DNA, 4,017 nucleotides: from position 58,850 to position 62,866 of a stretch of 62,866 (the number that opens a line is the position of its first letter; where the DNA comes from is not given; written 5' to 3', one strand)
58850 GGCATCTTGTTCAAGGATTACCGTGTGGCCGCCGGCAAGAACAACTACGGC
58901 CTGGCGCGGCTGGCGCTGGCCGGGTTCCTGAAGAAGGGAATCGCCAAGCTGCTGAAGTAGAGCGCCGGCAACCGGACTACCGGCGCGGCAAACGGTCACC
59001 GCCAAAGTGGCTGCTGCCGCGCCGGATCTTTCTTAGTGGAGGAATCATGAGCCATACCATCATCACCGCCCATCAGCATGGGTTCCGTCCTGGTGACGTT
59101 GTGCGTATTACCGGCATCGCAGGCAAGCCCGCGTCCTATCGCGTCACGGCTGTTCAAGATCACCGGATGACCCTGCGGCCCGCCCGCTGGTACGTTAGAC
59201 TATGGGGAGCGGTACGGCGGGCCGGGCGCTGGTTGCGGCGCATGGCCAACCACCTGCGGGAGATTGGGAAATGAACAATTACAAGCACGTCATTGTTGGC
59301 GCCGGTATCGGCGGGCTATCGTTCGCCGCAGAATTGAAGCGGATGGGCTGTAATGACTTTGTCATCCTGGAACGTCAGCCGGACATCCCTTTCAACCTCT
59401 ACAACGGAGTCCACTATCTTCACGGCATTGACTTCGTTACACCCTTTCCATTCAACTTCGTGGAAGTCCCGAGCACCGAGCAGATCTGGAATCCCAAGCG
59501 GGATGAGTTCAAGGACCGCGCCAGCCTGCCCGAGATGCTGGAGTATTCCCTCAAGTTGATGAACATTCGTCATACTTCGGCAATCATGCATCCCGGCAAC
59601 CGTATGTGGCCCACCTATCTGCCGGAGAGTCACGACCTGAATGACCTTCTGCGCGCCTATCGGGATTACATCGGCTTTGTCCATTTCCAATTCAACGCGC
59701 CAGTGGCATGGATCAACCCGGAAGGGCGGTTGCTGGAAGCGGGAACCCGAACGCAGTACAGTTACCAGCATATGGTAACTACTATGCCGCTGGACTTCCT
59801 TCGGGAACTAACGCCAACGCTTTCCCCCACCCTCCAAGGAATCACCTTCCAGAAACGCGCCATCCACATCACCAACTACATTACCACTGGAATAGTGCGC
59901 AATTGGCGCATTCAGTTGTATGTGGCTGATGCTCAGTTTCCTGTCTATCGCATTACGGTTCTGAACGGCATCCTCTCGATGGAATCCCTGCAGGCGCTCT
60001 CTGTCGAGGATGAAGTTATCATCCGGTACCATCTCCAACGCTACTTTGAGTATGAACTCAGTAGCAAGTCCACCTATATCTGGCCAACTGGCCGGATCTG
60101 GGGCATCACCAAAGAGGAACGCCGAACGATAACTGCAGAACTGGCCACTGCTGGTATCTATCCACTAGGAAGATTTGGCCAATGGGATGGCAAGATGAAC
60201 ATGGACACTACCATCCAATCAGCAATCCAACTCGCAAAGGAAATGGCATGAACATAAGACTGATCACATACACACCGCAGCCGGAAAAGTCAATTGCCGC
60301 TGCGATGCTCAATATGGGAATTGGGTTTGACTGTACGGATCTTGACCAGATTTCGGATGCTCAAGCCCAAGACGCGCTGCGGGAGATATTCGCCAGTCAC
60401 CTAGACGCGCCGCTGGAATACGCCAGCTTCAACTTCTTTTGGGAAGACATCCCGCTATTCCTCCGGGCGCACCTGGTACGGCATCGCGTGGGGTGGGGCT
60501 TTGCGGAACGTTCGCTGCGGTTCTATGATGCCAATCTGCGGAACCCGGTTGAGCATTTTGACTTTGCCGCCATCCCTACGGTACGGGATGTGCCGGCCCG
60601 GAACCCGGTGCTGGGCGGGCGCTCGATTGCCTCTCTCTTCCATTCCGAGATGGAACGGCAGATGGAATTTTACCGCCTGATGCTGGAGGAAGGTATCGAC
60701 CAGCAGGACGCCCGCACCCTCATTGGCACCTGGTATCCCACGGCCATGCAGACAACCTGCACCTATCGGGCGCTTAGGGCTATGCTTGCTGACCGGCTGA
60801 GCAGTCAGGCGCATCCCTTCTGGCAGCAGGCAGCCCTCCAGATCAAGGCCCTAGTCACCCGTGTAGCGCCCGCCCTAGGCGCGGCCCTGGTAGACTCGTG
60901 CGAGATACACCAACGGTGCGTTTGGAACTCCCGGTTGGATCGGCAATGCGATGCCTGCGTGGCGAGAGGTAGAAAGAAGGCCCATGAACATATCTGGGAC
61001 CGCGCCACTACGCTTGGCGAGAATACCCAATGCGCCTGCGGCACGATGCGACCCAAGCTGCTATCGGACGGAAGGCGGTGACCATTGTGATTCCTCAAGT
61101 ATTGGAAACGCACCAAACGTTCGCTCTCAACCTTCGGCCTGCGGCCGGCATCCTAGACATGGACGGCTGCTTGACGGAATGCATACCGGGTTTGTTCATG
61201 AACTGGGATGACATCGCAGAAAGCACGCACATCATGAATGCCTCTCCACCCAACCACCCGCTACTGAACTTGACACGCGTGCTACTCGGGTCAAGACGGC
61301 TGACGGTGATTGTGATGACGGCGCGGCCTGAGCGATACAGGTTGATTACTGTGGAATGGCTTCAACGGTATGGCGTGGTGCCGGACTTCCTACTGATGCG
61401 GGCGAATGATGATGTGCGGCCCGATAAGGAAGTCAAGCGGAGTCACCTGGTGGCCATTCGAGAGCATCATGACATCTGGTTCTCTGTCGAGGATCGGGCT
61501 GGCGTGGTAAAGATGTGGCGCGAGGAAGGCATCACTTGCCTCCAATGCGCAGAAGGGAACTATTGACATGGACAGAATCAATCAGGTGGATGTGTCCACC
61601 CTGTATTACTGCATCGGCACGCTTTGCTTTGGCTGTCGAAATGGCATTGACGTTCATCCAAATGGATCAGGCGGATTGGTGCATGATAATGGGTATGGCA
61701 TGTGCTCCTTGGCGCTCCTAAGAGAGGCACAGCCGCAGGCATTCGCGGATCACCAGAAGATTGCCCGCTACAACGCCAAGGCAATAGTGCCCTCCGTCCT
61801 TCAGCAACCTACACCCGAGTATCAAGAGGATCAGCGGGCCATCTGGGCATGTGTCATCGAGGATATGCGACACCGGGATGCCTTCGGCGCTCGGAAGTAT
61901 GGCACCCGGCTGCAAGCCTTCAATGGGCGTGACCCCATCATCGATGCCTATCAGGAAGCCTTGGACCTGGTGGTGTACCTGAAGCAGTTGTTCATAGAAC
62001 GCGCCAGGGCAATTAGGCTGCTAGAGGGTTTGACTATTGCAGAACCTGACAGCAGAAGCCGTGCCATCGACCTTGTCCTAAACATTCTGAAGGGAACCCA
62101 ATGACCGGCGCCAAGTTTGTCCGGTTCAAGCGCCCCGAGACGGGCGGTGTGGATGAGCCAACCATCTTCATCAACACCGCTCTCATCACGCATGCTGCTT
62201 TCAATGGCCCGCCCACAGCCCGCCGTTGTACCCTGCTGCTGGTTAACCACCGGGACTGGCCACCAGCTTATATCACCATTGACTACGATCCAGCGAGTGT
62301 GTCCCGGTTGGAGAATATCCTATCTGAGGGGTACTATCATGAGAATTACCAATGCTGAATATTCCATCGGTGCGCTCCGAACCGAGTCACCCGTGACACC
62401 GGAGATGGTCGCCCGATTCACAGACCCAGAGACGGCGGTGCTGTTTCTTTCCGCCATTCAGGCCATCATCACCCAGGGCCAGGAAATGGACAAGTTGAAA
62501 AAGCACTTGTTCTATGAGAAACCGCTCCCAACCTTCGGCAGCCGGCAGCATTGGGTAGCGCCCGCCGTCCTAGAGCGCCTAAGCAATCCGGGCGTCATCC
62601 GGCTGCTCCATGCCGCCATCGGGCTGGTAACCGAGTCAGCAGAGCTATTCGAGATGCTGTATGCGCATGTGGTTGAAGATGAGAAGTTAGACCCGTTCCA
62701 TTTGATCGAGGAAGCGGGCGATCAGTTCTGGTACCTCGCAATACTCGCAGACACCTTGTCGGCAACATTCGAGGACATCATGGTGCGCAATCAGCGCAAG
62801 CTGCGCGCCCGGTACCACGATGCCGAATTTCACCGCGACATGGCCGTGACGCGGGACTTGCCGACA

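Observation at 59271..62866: Two flavoenzymes, a HAD phosphatase and three MazG-type genes in one coupled block: candidate dNTP-pool editing or base-modification module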

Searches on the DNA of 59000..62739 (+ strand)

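Call 8: search_dna_similar(query=window:59000-62739:+, collection=phages, mode=distant, max_rows=20)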
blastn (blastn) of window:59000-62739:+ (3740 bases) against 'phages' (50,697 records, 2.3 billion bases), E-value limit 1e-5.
No match.

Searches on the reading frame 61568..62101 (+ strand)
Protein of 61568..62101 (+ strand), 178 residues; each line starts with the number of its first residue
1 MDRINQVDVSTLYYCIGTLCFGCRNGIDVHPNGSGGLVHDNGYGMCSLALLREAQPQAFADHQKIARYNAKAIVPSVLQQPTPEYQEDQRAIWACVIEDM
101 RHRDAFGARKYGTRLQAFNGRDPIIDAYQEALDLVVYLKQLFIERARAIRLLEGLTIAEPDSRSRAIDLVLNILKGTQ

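Call 6: search_protein_families(library=pfam, max_evalue=1, proteins=[window:61568-62101:+])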
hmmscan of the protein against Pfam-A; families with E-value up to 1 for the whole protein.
seq(178 aa): 0 families

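Call 7: search_protein_families(library=phrogs, max_evalue=0.01, proteins=[window:61568-62101:+])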
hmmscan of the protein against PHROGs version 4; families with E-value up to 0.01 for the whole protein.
seq(178 aa): 6 families
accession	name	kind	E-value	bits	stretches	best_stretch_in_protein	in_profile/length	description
phrog_7609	-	unknown function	1.8e-14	55.2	1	97-146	77-126/130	-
phrog_22538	-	unknown function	4e-12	47.5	1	74-146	92-164/165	-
phrog_2906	-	unknown function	9e-11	42.7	1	72-147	182-256/299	-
phrog_11184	-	unknown function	1.7e-07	32.2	1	92-141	38-89/104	-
phrog_139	-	other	7.1e-05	23.4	1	72-145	267-341/342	deoxynucleoside monophosphate kinase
phrog_32278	-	unknown function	0.0027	18.8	1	101-142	55-96/103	-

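Call 60: search_solved_structures(query=window:61568-62101:+, max_evalue=10, show_alignments=3)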
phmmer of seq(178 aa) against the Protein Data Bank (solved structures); distinct sequences matched with E-value up to 10: 0.

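Call 63: search_protein_families(library=ncbifam, max_evalue=1, proteins=[window:61568-62101:+])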
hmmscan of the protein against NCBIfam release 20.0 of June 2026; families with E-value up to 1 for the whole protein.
window:61568-62101:+ (178 aa): 0 families

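Call 78: find_homologous_proteins(query=window:61568-62101:+, max_evalue=0.001)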
Query window:61568-62101:+ (178 aa): 254 proteins with E <= 0.001 among 330 candidates; the best 120 are listed.
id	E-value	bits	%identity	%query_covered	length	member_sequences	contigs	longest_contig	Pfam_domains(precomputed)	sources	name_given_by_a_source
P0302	5.0e-115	400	99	100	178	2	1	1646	-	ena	-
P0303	2.0e-22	98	57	56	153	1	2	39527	-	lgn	-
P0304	5.2e-20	90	52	48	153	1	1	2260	-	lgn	-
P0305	5.9e-20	90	64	42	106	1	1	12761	-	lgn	-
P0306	9.7e-20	89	65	40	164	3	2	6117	-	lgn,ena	-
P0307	3.7e-19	87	66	39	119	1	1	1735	-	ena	-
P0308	3.9e-19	87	59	45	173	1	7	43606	-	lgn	-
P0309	1.6e-18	85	60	41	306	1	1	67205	PF01503.23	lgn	-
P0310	5.0e-18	84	67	37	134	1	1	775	-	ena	-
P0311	7.1e-18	83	64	37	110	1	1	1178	-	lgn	-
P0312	7.2e-18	83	64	37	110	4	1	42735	-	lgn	-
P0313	1.3e-17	82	55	49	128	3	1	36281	-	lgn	-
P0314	1.4e-17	82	55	49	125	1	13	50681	-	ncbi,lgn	-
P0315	1.6e-17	82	60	42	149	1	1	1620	-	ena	-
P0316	1.6e-17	82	68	37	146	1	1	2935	-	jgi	jgi:hypothetical protein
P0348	1.4e-16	79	56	40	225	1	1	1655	-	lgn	-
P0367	4.1e-16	77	36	78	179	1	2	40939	-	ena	-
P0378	7.6e-16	77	51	47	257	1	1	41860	-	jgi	jgi:hypothetical protein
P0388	1.1e-15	76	59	38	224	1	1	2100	-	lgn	-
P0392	1.3e-15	76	55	56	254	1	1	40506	-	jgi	jgi:hypothetical protein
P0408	5.1e-15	74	55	40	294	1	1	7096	-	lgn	-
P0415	8.2e-15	73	56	37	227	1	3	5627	-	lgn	-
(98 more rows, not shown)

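Call 85: search_protein_families(library=pfam, proteins=[P0309, P0378, P0392, P0408, P0348, P0388, P0415, P0367], max_evalue=0.1)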
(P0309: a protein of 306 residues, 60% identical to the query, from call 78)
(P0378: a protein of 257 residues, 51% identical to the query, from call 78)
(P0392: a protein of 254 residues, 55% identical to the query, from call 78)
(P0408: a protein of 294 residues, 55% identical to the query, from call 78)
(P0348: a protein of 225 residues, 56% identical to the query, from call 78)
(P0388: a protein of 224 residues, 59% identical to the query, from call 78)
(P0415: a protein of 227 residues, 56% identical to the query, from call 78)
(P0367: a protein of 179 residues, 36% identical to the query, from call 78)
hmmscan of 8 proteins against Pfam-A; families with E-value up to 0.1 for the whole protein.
P0309 (306 aa): 1 family
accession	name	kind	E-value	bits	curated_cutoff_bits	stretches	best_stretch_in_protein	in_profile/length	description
PF01503.22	PRA-PH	-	1.1e-07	32.6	21.3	1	135-259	1-86/86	Phosphoribosyl-ATP pyrophosphohydrolase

P0378 (257 aa): 0 families

P0392 (254 aa): 1 family
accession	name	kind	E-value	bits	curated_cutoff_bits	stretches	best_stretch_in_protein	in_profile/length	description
PF07336.16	ABATE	-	0.027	15.5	24.4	1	88-127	20-56/130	Putative stress-induced transcription regulator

P0408 (294 aa): 1 family
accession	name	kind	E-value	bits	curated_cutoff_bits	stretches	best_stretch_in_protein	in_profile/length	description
PF01503.22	PRA-PH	-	1.6e-05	25.6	21.3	1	148-256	1-86/86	Phosphoribosyl-ATP pyrophosphohydrolase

P0348 (225 aa): 0 families

P0388 (224 aa): 0 families

P0415 (227 aa): 0 families

P0367 (179 aa): 0 families

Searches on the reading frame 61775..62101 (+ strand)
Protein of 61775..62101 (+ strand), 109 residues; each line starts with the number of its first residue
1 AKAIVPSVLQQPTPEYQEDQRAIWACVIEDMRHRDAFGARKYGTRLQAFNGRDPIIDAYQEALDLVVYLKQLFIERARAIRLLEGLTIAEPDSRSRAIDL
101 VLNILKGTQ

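Call 80: search_solved_structures(query=A4, max_evalue=10, show_alignments=3)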
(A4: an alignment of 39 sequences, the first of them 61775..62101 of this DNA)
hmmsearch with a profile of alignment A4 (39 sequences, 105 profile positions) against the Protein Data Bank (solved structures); distinct sequences matched with E-value up to 10: 0.

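Call 81: search_protein_families(library=pfam, alignment_id=A4, max_evalue=1)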
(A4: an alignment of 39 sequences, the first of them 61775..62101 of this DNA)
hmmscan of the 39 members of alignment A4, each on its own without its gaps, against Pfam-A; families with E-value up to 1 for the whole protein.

A. member 1, window:61775-62101:+ (109 aa): 0 families

B. families by the number of members that match (of 39 scanned): 12 families
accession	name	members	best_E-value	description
PF05380.18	Peptidase_A17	3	0.0041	Pao retrotransposon peptidase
PF23878.1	TPR_ELP1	3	0.03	ELP1 TPR domain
PF21418.3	LinB-like_C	2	0.11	Lincosamide nucleotidyltransferase-like, C-terminal domain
PF11444.14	DUF2895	1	0.0027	Protein of unknown function (DUF2895)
PF07393.17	Sec10_HB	1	0.03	Exocyst complex component Sec10-like, alpha-helical bundle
PF23969.1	DUF7296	1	0.041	Domain of unknown function (DUF7296)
PF04852.17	ALOG_dom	1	0.042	ALOG domain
PF02942.19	Flu_B_NS1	1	0.068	Influenza B non-structural protein (NS1)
PF02892.21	zf-BED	1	0.084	BED zinc finger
PF12646.12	DUF3783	1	0.15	Domain of unknown function (DUF3783)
PF22289.1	DmmA-like_C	1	0.17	Dimethylamine monooxygenase subunit DmmA-like, C-terminal domain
PF11691.13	DUF3288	1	0.2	Protein of unknown function (DUF3288)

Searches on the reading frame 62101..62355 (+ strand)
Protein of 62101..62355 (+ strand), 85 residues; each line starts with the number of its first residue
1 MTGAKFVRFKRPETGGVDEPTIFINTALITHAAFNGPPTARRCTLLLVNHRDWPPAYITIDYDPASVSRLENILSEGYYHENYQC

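Call 6: search_protein_families(library=pfam, max_evalue=1, proteins=[window:62101-62355:+])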
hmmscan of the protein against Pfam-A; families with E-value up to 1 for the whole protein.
seq(85 aa): 0 families

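Call 7: search_protein_families(library=phrogs, max_evalue=0.01, proteins=[window:62101-62355:+])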
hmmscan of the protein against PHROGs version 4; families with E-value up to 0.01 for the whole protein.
seq(85 aa): 0 families

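Call 63: search_protein_families(library=ncbifam, max_evalue=1, proteins=[window:62101-62355:+])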
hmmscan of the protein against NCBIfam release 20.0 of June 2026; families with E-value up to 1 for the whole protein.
window:62101-62355:+ (85 aa): 0 families
